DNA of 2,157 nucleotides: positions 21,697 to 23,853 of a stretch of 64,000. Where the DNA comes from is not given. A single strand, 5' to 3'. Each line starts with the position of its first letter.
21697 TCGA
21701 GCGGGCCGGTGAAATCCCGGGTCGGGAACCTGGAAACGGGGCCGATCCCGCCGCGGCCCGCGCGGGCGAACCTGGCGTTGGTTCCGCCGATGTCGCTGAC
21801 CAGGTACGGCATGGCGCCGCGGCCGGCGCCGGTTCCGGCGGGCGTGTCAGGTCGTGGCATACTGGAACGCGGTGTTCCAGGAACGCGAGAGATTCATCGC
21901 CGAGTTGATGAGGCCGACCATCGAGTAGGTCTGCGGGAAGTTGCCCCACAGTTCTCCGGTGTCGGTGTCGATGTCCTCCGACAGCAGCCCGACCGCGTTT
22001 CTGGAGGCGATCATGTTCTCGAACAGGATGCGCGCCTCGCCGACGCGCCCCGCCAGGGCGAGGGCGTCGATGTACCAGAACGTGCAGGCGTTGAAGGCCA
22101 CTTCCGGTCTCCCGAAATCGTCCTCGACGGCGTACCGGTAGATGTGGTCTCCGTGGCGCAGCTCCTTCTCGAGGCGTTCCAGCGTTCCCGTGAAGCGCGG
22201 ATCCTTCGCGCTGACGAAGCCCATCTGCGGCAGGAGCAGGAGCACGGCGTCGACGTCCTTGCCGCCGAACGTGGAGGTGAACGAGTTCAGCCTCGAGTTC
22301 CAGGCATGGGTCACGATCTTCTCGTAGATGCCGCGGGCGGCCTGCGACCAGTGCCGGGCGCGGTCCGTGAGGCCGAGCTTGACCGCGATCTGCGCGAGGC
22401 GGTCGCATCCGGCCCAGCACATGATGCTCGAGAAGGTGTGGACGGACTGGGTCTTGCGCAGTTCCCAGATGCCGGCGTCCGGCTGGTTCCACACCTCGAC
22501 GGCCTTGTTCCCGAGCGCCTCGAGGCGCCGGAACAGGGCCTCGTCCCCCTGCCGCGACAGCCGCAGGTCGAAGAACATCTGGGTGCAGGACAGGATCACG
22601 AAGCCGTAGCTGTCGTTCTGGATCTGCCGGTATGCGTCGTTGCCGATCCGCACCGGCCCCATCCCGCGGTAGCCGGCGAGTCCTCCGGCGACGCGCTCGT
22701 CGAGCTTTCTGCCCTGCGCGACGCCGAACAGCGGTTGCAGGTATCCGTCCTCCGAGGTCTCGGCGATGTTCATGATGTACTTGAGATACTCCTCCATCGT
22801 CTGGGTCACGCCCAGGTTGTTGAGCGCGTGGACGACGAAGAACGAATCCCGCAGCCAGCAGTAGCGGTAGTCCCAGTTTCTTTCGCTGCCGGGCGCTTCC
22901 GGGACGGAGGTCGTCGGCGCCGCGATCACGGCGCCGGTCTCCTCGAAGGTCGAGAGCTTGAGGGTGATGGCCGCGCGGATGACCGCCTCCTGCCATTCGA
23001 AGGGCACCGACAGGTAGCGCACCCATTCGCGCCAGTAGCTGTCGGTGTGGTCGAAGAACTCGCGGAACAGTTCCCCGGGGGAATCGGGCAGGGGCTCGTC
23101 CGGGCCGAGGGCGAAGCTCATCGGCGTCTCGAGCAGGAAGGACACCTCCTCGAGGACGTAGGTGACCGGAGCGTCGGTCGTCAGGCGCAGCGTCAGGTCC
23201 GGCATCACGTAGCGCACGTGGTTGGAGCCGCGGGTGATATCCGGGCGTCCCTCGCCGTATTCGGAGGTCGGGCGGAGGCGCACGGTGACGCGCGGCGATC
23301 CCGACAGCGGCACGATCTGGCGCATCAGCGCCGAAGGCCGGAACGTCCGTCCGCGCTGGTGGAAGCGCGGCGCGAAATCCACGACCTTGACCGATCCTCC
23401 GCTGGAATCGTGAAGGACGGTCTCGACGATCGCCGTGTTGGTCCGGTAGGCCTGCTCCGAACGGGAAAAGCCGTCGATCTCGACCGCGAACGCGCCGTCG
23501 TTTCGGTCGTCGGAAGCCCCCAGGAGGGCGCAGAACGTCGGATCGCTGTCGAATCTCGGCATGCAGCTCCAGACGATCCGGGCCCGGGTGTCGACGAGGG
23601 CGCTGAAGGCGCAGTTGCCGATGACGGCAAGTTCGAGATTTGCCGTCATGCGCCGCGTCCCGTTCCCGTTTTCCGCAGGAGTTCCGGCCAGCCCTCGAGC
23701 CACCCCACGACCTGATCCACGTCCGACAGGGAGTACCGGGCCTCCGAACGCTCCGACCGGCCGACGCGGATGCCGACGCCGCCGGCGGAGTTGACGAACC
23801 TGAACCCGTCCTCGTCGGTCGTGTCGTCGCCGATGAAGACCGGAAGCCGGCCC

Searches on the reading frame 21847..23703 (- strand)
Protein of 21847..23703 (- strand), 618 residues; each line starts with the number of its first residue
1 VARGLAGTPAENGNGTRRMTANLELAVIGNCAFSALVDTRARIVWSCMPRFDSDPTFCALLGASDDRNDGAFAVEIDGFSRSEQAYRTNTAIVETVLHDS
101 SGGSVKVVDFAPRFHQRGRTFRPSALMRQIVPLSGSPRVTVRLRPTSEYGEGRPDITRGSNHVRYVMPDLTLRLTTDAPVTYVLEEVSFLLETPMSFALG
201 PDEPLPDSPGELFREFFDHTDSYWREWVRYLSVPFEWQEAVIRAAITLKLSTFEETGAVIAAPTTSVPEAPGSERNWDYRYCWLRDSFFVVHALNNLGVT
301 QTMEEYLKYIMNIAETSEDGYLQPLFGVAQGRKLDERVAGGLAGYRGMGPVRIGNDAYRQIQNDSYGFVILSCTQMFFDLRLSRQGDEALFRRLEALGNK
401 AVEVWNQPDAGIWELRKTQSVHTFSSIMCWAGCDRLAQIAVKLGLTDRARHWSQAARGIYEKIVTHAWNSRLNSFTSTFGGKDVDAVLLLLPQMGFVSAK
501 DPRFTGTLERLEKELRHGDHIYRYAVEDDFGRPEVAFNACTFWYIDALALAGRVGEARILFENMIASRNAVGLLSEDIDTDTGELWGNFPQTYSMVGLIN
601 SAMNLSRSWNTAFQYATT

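Call 44: search_protein_families(library=pfam, proteins=[window:21847-23703:-])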
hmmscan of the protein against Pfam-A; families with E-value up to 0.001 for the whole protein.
window:21847-23703:- (618 aa): 3 families
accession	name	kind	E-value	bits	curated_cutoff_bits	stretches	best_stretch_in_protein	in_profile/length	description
PF00723.27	Glyco_hydro_15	-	8.7e-57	193.4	22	1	239-601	5-425/427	Glycosyl hydrolases family 15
PF19291.4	TREH_N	-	1.1e-10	41.6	23.1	1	25-164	18-143/211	Trehalase-like, N-terminal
PF22422.2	MGH1-like_GH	-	0.00029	21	27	0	423-477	174-227/356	Mannosylglycerate hydrolase MGH1-like glycoside hydrolase domain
